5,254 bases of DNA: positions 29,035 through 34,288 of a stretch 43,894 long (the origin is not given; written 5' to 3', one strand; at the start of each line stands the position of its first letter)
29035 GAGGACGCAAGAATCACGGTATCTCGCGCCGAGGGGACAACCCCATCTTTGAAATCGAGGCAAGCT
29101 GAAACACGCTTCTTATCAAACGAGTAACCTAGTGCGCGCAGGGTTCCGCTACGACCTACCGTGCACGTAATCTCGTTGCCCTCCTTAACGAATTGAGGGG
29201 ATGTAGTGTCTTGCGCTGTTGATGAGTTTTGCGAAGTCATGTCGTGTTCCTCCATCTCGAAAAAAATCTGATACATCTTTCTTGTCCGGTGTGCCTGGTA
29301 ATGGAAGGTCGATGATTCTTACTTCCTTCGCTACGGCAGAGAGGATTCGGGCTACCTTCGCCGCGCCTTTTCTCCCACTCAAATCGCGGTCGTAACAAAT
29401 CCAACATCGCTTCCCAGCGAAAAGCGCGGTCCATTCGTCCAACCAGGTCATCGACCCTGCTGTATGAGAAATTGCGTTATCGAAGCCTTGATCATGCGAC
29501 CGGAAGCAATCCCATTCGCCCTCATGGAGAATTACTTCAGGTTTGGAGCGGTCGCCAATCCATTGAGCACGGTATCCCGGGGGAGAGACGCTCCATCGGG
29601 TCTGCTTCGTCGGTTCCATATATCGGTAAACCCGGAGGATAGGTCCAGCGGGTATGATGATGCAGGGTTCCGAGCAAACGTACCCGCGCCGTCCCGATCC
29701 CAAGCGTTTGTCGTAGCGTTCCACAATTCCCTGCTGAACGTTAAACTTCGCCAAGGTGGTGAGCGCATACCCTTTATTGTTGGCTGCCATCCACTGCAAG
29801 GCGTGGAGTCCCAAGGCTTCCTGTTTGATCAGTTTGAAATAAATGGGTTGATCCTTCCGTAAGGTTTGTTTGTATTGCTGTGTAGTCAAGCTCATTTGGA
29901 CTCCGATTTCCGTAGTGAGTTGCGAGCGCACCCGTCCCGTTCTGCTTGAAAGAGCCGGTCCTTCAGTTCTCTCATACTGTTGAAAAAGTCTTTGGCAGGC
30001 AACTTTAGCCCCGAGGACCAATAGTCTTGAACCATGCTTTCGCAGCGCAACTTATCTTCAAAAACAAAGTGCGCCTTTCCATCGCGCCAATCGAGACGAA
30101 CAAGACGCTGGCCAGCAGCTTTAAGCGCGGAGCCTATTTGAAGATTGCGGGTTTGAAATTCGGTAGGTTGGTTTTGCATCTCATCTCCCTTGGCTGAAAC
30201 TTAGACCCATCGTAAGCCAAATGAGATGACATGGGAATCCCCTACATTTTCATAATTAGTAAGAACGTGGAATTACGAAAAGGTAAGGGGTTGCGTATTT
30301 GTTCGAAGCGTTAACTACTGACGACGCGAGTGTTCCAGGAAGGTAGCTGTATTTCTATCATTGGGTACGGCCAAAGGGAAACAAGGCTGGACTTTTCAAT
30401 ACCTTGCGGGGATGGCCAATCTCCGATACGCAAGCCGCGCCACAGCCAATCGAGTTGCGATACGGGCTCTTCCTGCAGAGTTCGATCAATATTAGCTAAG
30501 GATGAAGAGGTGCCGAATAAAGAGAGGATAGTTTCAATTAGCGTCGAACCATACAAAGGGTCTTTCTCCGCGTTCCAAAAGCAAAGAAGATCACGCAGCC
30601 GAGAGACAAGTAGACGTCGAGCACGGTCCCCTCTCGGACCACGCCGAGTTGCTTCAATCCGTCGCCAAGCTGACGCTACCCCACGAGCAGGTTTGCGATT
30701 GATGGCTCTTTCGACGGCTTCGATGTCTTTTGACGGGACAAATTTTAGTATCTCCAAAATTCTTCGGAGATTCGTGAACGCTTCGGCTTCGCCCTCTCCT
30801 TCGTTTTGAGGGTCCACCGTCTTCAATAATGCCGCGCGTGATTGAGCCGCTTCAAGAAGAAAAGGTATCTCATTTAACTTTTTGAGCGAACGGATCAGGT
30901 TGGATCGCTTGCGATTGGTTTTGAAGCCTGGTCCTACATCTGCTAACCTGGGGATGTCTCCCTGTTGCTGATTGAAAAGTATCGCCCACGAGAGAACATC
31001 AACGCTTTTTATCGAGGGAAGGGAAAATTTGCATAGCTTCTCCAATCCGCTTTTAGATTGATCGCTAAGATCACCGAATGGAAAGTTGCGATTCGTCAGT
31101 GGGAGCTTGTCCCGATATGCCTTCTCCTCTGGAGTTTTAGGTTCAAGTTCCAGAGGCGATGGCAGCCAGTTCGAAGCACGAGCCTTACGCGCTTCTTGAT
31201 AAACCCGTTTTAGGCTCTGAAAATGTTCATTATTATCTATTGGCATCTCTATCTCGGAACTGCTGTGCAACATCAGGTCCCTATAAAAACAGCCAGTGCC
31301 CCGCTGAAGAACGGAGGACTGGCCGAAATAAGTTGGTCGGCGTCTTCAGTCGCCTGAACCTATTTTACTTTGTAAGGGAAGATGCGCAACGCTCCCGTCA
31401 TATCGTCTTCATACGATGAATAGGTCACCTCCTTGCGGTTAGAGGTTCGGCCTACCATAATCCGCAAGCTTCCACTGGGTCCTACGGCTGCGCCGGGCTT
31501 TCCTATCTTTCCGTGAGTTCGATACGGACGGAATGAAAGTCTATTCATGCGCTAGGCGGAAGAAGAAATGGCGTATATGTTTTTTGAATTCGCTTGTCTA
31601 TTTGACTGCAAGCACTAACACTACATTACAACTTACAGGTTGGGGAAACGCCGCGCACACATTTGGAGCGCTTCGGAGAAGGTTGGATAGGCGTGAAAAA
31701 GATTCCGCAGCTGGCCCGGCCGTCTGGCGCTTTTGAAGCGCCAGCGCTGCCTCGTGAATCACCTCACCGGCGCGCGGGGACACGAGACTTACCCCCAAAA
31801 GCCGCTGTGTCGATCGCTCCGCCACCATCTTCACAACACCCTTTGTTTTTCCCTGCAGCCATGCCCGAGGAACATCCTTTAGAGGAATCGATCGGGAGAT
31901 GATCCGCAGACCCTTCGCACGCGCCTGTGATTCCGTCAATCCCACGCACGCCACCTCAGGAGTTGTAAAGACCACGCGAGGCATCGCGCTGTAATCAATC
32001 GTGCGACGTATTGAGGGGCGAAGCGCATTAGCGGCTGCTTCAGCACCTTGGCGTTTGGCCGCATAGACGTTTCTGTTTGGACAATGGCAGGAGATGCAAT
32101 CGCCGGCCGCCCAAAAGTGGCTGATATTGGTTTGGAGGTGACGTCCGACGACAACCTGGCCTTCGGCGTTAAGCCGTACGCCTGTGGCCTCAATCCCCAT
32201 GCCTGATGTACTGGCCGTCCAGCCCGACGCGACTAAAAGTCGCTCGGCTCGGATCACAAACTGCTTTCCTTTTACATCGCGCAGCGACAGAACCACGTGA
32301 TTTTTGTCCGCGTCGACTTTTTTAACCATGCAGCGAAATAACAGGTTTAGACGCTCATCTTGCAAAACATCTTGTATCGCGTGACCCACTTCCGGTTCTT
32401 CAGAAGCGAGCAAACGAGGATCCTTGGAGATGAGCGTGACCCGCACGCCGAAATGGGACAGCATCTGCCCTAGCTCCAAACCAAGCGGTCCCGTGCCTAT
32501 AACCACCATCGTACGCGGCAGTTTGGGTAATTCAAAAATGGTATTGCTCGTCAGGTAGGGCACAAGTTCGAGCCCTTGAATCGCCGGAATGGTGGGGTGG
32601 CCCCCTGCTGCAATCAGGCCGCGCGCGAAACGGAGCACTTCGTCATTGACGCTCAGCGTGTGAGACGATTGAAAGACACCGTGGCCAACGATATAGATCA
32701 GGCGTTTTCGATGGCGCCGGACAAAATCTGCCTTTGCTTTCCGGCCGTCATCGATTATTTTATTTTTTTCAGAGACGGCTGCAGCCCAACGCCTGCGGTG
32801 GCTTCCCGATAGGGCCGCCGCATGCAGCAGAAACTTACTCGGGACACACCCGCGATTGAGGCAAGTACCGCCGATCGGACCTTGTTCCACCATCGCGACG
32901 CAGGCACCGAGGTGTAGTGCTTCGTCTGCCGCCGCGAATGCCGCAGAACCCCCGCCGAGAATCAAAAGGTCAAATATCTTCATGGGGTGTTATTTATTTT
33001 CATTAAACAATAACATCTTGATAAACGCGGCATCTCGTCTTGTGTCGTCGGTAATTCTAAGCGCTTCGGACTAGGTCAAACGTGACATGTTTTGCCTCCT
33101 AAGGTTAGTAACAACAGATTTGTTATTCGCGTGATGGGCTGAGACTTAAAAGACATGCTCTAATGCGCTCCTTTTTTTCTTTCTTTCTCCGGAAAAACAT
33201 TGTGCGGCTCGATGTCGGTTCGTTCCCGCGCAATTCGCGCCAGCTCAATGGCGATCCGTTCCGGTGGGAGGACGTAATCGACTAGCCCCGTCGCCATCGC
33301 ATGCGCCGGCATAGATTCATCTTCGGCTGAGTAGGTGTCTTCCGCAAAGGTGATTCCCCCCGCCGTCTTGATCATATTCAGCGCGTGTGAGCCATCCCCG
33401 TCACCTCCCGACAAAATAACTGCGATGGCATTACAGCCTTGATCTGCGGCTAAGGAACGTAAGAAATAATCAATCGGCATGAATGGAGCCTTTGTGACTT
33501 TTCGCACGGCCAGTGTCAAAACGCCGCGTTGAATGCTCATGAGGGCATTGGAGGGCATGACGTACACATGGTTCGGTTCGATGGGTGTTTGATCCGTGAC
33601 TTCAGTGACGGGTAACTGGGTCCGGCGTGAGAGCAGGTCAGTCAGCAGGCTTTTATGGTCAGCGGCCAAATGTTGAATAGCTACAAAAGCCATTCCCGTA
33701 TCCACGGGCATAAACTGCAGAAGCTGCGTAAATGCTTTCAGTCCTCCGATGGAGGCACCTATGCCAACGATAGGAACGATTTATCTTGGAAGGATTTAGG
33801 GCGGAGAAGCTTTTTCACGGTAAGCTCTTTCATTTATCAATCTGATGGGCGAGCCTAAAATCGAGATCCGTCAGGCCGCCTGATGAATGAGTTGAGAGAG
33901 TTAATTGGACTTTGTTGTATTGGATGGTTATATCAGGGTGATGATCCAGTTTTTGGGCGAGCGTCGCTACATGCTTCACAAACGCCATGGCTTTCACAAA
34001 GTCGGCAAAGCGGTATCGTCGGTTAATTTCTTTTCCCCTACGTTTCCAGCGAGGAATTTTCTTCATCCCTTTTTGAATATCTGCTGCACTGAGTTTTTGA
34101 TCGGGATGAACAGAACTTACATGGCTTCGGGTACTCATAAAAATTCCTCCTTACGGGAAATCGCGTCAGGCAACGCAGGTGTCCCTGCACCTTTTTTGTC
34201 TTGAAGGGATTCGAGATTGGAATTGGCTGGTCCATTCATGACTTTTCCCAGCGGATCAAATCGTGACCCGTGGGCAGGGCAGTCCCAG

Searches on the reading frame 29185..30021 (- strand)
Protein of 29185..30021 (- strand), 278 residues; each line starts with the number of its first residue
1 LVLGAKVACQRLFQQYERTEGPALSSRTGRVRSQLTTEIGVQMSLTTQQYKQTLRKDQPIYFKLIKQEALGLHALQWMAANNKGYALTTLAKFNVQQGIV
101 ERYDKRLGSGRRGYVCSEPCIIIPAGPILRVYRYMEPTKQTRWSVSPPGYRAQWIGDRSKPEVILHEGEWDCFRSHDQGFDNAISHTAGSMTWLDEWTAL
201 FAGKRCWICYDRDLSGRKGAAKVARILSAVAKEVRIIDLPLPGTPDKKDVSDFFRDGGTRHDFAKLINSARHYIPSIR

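Call 6: search_protein_families(library=pfam, proteins=[window:29185-30021:-], max_evalue=0.0001)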
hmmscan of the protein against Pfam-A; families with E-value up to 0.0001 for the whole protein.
window:29185-30021:- (278 aa): 1 family
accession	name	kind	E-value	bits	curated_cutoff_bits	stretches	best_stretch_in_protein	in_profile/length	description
PF13155.12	Toprim_2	-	3.1e-05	24.7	22.1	1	164-253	1-87/88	Toprim-like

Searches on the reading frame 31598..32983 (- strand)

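Call 6: search_protein_families(library=pfam, proteins=[window:31598-32983:-], max_evalue=0.0001)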
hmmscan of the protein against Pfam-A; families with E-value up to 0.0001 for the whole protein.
window:31598-32983:- (461 aa): 5 families
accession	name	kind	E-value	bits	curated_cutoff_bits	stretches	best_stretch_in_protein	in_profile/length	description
PF07992.20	Pyr_redox_2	-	3.8e-49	168.1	26.1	1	4-313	1-291/291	Pyridine nucleotide-disulphide oxidoreductase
PF02852.28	Pyr_redox_dim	-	3e-27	95.4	25.3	1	334-423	1-90/110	Pyridine nucleotide-disulphide oxidoreductase, dimerisation domain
PF00070.33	Pyr_redox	-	9.6e-15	55.3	22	1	159-231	2-78/82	Pyridine nucleotide-disulphide oxidoreductase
PF12831.13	FAD_oxidored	-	4.6e-07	29.9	27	0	5-76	1-74/416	FAD dependent oxidoreductase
PF13738.12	Pyr_redox_3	-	1.6e-05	24.7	30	0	121-279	126-289/305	Pyridine nucleotide-disulphide oxidoreductase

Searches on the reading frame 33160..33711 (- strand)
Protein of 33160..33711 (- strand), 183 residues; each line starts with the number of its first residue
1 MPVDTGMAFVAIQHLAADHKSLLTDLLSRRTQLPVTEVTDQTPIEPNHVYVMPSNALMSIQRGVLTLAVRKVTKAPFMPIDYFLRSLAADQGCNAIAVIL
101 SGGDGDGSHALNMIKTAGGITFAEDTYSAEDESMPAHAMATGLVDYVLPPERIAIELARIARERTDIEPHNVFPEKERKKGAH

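Call 3: search_protein_families(library=pfam, proteins=[window:33160-33711:-], max_evalue=0.01)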
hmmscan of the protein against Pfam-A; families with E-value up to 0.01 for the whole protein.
window:33160-33711:- (183 aa): 1 family
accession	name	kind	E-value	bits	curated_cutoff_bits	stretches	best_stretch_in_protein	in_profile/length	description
PF01339.22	CheB_methylest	-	2.8e-41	141.6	24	1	1-156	20-173/174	CheB methylesterase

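Call 25: search_protein_families(library=ncbifam, proteins=[window:33160-33711:-], max_evalue=0.001)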
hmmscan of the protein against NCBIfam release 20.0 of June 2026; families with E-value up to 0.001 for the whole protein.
window:33160-33711:- (183 aa): 2 families
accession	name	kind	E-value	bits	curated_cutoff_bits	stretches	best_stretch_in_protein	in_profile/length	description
NF009206.0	PRK12555.1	subfamily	2.3e-24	86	342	1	1-163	175-338/340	chemotaxis-specific protein-glutamate methyltransferase CheB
NF001965.0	PRK00742.1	subfamily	3.4e-19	69.3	293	1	2-161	190-353/357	chemotaxis-specific protein-glutamate methyltransferase CheB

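Call 52: search_protein_families(library=padloc, proteins=[window:33160-33711:-], max_evalue=0.001)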
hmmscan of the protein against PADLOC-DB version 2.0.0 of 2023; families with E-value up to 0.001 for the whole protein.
window:33160-33711:- (183 aa): 0 families

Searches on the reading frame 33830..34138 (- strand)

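Call 3: search_protein_families(library=pfam, proteins=[window:33830-34138:-], max_evalue=0.01)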
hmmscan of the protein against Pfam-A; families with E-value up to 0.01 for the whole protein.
window:33830-34138:- (102 aa): 1 family
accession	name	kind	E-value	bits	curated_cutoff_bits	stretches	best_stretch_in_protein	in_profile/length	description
PF01329.24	Pterin_4a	-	6.9e-32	109.9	26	1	14-102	1-90/91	Pterin 4 alpha carbinolamine dehydratase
